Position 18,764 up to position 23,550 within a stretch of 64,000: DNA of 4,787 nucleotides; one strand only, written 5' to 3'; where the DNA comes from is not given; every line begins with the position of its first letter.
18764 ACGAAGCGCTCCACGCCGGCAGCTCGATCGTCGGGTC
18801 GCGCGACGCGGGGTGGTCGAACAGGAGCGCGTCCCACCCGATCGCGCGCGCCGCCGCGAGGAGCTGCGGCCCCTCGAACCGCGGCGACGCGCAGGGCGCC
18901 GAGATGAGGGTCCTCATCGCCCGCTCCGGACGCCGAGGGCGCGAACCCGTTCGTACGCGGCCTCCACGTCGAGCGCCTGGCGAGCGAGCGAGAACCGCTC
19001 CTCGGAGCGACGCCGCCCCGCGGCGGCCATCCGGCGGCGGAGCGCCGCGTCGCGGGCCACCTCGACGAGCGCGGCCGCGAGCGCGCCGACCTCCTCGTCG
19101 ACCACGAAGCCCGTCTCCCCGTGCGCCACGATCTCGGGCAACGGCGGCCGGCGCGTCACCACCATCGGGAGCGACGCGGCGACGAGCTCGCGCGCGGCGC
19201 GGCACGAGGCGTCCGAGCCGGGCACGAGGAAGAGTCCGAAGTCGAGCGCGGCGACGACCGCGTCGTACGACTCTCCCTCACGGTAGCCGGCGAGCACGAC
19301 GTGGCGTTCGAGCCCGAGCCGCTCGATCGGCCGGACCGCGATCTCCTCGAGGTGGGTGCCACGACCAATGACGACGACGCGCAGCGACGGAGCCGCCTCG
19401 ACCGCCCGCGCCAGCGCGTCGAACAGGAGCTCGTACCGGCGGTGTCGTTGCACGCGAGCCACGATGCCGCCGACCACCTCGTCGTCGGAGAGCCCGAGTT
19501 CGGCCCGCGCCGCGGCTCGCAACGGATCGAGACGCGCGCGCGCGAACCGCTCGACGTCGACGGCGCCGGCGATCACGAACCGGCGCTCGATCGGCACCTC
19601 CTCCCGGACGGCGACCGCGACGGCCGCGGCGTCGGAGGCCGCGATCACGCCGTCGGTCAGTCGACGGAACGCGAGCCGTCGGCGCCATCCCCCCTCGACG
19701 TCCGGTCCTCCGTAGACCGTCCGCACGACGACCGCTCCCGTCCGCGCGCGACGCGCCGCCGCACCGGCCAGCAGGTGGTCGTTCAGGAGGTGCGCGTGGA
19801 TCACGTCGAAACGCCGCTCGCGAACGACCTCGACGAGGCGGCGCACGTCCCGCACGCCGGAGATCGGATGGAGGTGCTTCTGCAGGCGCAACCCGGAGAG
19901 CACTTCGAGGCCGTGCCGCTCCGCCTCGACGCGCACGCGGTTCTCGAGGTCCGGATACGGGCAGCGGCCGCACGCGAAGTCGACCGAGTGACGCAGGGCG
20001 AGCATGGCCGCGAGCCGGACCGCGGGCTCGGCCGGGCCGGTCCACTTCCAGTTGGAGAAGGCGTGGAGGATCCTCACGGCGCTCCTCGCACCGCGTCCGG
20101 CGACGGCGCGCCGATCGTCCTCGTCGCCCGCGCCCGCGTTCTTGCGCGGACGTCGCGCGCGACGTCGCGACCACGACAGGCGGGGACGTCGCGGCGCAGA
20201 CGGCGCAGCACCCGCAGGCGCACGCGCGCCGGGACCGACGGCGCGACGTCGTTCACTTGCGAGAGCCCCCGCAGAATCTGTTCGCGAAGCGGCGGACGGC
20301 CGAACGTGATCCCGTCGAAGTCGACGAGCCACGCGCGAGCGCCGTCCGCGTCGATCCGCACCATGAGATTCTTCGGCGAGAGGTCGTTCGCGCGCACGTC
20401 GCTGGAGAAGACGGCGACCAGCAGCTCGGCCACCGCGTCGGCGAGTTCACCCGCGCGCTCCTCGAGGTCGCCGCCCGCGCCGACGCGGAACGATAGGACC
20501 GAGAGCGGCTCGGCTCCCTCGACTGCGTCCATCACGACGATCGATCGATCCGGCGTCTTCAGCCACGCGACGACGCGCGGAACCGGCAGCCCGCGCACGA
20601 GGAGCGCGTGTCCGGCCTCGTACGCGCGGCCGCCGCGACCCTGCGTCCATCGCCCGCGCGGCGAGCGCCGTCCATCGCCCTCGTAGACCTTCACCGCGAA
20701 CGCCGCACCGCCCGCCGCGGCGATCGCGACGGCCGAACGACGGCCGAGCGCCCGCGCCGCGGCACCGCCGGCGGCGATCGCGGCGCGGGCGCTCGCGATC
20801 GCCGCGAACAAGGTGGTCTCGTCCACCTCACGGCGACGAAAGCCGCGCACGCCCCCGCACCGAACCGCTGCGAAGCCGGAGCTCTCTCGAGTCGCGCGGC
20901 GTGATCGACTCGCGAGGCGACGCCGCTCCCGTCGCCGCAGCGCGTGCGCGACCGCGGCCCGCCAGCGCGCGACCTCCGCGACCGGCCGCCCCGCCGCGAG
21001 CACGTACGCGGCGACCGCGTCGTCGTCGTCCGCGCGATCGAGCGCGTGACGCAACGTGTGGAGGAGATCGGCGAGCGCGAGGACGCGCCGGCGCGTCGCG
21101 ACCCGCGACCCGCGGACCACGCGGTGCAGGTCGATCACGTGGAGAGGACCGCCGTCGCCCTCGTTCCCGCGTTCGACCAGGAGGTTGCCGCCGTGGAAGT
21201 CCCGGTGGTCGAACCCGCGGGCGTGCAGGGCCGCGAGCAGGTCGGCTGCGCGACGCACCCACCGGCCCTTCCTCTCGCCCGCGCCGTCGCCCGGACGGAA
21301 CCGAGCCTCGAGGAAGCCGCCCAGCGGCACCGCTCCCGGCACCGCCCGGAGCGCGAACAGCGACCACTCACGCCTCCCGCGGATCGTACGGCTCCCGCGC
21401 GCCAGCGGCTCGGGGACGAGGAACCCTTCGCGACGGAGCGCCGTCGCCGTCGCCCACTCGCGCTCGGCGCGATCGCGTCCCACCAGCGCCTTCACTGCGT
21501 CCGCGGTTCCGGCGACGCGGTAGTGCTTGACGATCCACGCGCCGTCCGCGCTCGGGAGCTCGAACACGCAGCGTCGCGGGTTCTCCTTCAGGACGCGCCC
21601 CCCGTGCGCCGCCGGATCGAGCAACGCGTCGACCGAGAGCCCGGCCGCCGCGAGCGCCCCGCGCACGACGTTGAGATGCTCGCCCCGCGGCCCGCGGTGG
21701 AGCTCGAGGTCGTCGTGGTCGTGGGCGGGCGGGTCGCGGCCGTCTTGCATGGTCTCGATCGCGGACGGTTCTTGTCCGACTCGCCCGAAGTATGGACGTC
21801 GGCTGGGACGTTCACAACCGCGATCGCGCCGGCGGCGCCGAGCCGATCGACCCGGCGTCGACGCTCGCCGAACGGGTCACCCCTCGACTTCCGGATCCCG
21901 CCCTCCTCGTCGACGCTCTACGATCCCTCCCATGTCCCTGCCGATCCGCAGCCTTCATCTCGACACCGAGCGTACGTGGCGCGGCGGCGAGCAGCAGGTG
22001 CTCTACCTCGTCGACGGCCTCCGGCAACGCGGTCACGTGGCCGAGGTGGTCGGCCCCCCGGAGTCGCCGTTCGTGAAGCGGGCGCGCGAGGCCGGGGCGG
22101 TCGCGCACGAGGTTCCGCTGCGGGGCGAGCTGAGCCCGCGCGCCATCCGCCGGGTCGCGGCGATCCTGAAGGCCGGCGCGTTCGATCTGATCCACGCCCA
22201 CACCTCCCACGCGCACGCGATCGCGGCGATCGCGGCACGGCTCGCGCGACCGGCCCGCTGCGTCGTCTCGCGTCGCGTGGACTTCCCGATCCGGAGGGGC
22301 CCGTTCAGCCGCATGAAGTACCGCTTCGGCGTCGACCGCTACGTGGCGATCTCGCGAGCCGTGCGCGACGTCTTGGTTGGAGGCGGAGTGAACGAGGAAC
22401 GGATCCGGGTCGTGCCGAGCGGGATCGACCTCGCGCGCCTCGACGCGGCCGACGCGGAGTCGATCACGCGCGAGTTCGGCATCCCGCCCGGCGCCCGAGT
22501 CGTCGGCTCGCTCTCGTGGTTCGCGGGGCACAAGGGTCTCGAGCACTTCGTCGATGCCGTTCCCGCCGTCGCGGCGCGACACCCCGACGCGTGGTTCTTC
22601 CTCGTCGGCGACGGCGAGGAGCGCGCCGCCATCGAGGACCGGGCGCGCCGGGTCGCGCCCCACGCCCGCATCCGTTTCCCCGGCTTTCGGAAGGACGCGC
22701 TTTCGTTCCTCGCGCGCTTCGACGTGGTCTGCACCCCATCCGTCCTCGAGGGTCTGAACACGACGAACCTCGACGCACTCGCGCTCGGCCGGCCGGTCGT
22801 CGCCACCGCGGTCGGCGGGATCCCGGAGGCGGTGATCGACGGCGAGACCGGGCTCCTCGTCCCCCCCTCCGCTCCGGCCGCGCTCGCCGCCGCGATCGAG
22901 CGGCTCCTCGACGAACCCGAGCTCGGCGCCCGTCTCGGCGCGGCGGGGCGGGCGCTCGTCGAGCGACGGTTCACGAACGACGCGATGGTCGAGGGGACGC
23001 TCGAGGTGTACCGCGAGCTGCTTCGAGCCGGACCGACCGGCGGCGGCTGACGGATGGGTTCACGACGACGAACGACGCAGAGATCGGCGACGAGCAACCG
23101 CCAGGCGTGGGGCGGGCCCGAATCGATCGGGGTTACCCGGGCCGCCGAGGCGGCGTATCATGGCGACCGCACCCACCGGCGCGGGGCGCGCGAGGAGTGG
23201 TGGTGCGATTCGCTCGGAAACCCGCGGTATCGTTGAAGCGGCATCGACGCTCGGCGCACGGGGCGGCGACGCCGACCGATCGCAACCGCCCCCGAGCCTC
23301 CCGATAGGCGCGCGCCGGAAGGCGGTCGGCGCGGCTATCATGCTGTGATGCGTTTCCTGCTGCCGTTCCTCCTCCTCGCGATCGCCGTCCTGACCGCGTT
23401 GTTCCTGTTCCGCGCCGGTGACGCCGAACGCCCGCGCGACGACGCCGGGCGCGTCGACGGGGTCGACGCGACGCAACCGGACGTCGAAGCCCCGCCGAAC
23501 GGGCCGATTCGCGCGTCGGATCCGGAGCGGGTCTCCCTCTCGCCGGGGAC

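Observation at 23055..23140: Conserved ~80-nt non-coding element present twice, each upstream of a secreted-protein gene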

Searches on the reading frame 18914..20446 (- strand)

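Call 81: search_protein_families(library=pfam, proteins=[window:18914-20446:-], max_evalue=0.0001)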
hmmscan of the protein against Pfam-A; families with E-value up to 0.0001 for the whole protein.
window:18914-20446:- (510 aa): 4 families
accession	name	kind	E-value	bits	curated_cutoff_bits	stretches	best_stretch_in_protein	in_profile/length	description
PF00534.26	Glycos_transf_1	-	7.8e-18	65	26.4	1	313-480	5-172/172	Glycosyl transferases group 1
PF13692.12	Glyco_trans_1_4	-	8.1e-14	52.5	27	1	327-466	5-142/142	Glycosyl transferases group 1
PF13439.12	Glyco_transf_4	-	1.1e-11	45.6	28.5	1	144-300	10-170/170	Glycosyltransferase Family 4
PF13579.12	Glyco_trans_4_4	-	3.9e-09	37.5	29.7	1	137-273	2-130/158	Glycosyl transferase 4-like domain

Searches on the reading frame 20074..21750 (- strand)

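Call 13: search_protein_families(library=pfam, proteins=[window:20074-21750:-], max_evalue=0.01)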
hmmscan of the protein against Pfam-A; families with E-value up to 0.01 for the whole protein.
window:20074-21750:- (558 aa): 2 families
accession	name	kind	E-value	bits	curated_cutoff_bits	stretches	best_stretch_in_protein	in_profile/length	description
PF06293.20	Kdo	-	1.2e-20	74.3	21.3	2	71-249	29-207/207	Lipopolysaccharide kinase (Kdo/WaaP) family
PF00069.31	Pkinase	-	0.0046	16.8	31.7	0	165-207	104-141/263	Protein kinase domain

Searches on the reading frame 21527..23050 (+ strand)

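Call 13: search_protein_families(library=pfam, proteins=[window:21527-23050:+], max_evalue=0.01)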
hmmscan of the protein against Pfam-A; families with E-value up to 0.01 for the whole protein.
window:21527-23050:+ (507 aa): 7 families
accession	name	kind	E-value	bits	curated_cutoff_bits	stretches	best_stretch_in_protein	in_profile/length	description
PF13692.12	Glyco_trans_1_4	-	2.2e-33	115.9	27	1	326-462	7-141/142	Glycosyl transferases group 1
PF00534.26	Glycos_transf_1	-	3.2e-32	111.9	26.4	1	311-475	3-170/172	Glycosyl transferases group 1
PF13439.12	Glyco_transf_4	-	1.5e-23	84.1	28.5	1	152-304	2-170/170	Glycosyltransferase Family 4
PF13579.12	Glyco_trans_4_4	-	1.3e-15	58.6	29.7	1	153-299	2-158/158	Glycosyl transferase 4-like domain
PF13524.12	Glyco_trans_1_2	-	1.6e-06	28.6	25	1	389-489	38-140/144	Glycosyl transferase-like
PF13477.12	Glyco_trans_4_2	-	2.1e-05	25.2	23.4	1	159-249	14-106/139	Glycosyl transferase 4-like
PF20706.3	GT4-conflict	-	0.00033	20.2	26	1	334-436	210-320/385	Family 4 Glycosyltransferase in conflict systems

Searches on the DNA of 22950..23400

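Call 87: search_rna_families(source=window, start=22950, end=23400, threshold=evalue, max_evalue=1)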
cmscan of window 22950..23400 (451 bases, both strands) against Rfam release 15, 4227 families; matches with E-value up to 1: 0.
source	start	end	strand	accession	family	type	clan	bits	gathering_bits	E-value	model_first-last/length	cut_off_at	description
